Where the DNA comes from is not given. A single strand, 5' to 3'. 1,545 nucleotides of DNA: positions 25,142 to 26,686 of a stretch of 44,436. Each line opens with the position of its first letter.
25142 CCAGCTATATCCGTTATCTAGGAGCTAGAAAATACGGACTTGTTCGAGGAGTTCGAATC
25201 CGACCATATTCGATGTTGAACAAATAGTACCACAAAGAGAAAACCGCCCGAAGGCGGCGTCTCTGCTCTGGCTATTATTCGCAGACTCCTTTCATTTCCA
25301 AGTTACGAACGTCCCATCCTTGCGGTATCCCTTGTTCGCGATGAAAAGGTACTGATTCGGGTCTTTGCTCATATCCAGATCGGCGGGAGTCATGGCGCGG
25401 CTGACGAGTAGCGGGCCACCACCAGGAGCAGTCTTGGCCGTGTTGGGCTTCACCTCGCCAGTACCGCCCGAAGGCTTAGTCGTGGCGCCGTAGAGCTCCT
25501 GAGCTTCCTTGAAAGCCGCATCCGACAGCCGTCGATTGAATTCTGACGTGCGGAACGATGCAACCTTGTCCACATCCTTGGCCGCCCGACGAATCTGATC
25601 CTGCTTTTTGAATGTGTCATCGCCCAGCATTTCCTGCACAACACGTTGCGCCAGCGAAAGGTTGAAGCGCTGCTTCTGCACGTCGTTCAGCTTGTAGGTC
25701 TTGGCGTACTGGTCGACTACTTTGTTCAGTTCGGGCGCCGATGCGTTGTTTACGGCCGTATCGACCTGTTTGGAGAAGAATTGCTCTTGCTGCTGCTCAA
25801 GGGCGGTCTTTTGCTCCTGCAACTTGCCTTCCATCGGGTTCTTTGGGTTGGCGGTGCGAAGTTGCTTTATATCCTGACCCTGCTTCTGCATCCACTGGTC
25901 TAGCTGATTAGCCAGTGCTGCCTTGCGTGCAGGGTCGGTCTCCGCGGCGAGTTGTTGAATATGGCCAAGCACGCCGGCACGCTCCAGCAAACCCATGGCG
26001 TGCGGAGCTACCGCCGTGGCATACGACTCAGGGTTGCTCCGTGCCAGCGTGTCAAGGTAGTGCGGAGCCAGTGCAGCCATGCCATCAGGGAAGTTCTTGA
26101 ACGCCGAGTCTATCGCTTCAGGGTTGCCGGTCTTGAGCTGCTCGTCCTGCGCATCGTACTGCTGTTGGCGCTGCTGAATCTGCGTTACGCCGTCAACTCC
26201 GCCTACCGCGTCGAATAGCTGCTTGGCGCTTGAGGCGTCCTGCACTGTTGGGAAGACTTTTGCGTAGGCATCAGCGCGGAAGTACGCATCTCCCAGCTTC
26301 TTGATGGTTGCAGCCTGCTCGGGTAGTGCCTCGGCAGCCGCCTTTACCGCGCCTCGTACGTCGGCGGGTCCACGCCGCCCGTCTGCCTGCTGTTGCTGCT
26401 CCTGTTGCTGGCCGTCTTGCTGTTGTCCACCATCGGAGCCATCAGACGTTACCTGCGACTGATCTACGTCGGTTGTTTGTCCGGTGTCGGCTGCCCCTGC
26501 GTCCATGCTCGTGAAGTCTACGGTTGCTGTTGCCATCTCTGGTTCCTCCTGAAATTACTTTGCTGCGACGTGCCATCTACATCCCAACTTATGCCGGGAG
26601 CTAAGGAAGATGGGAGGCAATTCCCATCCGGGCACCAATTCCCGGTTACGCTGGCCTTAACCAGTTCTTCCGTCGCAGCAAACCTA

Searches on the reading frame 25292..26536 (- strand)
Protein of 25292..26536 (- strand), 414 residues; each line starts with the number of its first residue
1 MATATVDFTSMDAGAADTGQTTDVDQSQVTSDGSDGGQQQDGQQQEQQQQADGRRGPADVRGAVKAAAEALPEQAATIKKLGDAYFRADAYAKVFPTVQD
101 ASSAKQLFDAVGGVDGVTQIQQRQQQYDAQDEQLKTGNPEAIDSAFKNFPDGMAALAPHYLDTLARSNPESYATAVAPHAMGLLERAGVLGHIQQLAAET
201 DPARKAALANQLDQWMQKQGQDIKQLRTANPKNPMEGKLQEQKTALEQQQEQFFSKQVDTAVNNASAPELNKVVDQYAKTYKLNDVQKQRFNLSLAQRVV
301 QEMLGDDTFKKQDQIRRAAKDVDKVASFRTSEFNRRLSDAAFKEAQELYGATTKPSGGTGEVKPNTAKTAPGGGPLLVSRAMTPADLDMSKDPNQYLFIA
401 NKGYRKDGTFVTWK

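Call 40: search_protein_families(library=phrogs, proteins=[window:25292-26536:-], max_evalue=0.001)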
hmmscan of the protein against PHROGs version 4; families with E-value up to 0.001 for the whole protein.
window:25292-26536:- (414 aa): 0 families

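Call 46: find_homologous_proteins(query=window:25292-26536:-, max_evalue=0.00001)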
Query window:25292-26536:- (414 aa): 43 proteins with E <= 0.00001 among 8000 candidates.
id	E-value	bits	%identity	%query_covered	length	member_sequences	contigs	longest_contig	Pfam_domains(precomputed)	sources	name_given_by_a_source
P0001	6.2e-252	854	95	100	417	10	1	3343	-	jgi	-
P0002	4.2e-237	805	91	100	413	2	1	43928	-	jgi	jgi:hypothetical protein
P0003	2.1e-198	678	77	100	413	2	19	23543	-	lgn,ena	-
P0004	7.2e-198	676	76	100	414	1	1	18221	-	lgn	-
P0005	1.5e-195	668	73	100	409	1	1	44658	-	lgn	-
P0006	7.0e-191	653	74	100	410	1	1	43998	-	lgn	-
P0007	7.9e-182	623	71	100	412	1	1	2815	-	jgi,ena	-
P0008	4.7e-166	571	65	100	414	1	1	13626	-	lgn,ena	-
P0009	4.1e-164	565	65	100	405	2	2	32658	-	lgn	-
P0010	1.8e-163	563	64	100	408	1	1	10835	-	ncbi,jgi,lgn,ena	jgi:hypothetical protein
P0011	8.9e-163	560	63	100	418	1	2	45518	-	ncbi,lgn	-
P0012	1.6e-161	556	63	100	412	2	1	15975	-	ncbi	-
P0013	3.7e-160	552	63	100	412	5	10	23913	-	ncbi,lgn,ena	-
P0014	1.6e-158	546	62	100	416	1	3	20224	-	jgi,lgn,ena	jgi:hypothetical protein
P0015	2.9e-156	539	61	100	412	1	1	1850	-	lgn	-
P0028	1.2e-105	372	48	100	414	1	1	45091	-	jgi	jgi:hypothetical protein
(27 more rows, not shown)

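Call 47: find_encoding_contigs(protein=P0002, flank=10000, max_places=2)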
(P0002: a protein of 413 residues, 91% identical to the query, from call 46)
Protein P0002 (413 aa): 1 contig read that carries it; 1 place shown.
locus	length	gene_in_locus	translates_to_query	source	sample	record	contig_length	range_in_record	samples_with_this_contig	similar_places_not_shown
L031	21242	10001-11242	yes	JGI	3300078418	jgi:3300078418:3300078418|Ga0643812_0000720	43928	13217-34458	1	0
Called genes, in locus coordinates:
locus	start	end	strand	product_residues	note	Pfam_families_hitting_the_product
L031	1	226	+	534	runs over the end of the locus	PF04851:ResIII, PF00270:DEAD (weak), PF00271:Helicase_C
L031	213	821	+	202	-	PF00145:DNA_methylase (weak)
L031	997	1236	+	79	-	-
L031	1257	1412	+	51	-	-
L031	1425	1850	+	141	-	PF01527:HTH_Tnp_1 (weak), PF02796:HTH_7 (weak), PF13384:HTH_23 (weak)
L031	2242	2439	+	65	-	-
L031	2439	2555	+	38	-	-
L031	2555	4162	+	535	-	-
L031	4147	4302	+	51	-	-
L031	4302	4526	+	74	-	-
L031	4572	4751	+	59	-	-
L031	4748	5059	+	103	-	-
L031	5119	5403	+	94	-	-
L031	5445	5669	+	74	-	-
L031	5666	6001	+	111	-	-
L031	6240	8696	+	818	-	-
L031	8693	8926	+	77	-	-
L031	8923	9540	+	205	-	PF00300:His_Phos_1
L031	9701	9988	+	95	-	-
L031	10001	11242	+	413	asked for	-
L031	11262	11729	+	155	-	-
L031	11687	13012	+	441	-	-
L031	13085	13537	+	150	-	PF00166:Cpn10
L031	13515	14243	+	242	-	-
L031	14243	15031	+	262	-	-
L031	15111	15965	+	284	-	-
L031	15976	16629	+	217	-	-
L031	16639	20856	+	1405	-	-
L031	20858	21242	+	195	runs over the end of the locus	-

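Call 48: find_encoding_contigs(protein=P0005, flank=10000, max_places=2)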
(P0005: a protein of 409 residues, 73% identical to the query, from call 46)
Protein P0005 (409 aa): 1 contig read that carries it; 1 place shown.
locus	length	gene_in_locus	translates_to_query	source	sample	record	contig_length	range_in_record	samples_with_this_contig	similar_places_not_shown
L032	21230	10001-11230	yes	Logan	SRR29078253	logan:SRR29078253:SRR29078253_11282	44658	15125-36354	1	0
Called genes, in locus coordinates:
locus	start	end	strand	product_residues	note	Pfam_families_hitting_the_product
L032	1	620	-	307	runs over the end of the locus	PF03837:RecT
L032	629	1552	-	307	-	PF09588:YqaJ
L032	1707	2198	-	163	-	-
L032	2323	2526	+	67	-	-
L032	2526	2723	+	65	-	-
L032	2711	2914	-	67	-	-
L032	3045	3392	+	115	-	-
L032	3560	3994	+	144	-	PF20901:Sf6_terminase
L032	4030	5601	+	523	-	-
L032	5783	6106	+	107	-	-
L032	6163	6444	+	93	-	-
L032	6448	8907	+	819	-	-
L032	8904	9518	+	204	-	PF00300:His_Phos_1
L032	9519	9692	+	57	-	-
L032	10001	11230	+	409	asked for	-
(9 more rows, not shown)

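Call 49: find_encoding_contigs(protein=P0006, flank=10000, max_places=2)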
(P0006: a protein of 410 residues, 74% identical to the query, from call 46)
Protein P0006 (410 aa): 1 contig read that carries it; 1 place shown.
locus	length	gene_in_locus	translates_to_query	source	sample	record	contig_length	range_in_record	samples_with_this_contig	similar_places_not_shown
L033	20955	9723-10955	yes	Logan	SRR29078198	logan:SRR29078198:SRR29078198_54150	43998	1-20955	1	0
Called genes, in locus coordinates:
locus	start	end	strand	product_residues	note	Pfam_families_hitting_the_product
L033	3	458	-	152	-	?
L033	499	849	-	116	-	-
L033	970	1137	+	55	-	-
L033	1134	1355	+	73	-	-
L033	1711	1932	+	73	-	PF01381:HTH_3, PF13443:HTH_26 (weak)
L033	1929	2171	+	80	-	-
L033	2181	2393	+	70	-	-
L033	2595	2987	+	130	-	PF20901:Sf6_terminase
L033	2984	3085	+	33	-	-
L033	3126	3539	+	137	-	-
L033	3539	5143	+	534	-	-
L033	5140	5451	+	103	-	-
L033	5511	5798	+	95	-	-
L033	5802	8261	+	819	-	-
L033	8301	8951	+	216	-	-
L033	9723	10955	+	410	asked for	-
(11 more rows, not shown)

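Call 56: find_encoding_contigs(protein=P0011, flank=10000, max_places=2)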
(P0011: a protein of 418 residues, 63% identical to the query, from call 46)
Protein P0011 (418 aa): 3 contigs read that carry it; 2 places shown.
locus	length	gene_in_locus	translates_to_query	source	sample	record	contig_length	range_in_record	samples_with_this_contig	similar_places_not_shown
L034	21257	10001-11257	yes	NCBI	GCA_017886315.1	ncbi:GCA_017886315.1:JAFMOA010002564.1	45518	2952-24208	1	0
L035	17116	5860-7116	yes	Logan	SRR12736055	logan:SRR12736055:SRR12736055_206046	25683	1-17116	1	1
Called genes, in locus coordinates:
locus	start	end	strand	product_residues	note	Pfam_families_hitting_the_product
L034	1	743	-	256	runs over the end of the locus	PF13191:AAA_16 (faint), PF00004:AAA, PF07728:AAA_5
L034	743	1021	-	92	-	-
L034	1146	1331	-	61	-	-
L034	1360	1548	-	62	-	-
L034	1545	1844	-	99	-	-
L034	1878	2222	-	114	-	-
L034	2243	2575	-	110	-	-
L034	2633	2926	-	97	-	-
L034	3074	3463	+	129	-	PF20901:Sf6_terminase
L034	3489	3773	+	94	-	-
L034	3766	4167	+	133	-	-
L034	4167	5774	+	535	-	-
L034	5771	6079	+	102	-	-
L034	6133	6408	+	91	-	-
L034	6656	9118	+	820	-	-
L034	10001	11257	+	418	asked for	-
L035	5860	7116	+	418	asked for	-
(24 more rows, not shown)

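Call 57: find_encoding_contigs(protein=P0028, flank=10000, max_places=2)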
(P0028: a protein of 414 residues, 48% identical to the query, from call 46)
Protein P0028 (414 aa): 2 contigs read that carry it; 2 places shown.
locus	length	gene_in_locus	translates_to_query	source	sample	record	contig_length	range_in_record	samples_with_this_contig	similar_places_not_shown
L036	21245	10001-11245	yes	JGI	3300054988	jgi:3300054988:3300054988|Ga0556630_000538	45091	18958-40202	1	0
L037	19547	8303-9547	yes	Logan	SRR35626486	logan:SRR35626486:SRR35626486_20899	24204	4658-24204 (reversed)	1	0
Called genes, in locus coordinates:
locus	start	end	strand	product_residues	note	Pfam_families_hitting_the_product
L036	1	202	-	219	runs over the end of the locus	PF09588:YqaJ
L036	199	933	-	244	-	PF04404:ERF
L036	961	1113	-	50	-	-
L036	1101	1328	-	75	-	-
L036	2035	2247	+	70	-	-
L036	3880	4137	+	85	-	PF01381:HTH_3 (weak)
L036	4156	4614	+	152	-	PF20901:Sf6_terminase (faint)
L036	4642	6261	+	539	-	-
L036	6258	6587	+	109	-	-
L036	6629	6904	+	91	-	PF22567:UBA_9 (faint)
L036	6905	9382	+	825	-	-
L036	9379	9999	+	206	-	PF00300:His_Phos_1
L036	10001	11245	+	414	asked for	-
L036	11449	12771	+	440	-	-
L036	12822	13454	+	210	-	PF02945:Endonuclease_7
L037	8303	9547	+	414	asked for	-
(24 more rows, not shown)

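Call 62: find_related_loci(query=A3, collection=viral_contigs, flank=10000)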
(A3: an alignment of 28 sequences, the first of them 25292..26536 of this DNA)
Query A3 (414 aa) in viral_contigs; peptide patterns used: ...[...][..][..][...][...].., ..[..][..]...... (x = any residue, [..] = any of these).
198 stretches matched a pattern; 55 encode a relative of the query (tblastn E <= 1e-3); 54 distinct loci.
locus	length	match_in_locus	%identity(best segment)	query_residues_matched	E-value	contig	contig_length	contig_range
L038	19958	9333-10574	98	1-414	0e+0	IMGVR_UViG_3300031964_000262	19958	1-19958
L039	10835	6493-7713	64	1-414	5e-172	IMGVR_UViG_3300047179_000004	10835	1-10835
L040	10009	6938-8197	58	1-414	5e-151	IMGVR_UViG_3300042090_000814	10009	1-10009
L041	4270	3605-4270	97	1-222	2e-140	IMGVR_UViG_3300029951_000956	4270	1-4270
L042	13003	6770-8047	42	1-414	3e-93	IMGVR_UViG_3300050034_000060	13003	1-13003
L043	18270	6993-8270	42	1-414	4e-93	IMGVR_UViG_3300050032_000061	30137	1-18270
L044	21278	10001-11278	42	1-414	4e-93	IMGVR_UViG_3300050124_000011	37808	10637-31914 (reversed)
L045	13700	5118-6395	42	1-414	1e-91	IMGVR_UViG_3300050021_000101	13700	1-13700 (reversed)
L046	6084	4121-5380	41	1-414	2e-91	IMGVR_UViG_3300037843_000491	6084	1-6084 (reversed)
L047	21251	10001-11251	40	1-413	4e-86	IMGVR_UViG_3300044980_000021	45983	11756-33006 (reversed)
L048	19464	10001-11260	38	1-414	1e-84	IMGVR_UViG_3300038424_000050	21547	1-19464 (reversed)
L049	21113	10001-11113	44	52-414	7e-95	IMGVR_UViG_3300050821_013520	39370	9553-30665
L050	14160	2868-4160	37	1-413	2e-80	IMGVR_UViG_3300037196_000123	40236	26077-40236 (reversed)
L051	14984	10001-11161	38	29-414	5e-75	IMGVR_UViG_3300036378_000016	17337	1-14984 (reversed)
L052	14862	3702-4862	38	29-414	5e-75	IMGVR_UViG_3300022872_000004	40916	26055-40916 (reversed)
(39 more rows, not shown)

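Call 63: find_related_loci(query=A3, collection=genome_contigs, flank=10000)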
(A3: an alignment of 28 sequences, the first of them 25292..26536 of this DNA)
Query A3 (414 aa) in genome_contigs; peptide patterns used: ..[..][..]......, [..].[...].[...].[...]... (x = any residue, [..] = any of these).
116 stretches matched a pattern; 3 encode a relative of the query (tblastn E <= 1e-3); 3 distinct loci.
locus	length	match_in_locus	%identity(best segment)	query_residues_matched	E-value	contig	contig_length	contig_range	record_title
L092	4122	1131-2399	47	1-414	4e-122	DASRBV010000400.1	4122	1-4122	MAG TPA_asm: Pseudacidobacterium sp. isolate SMAG_U9936 k141_649299, whole genome shotgun sequence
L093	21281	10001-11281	42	1-413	6e-97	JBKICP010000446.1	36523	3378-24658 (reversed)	MAG: Acidobacteriota bacterium isolate bins.48 NODE_2176_length_36523_cov_1.996182, whole genome shotgun sequence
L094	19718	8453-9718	36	21-414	1e-71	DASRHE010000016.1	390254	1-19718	MAG TPA_asm: Terracidiphilus sp. isolate SMAG_U10076 k141_1097059, whole genome shotgun sequence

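Call 80: search_protein_families(library=pfam, proteins=[window:25292-26536:-], max_evalue=0.01)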
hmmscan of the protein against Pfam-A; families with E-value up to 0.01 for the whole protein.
window:25292-26536:- (414 aa): 0 families
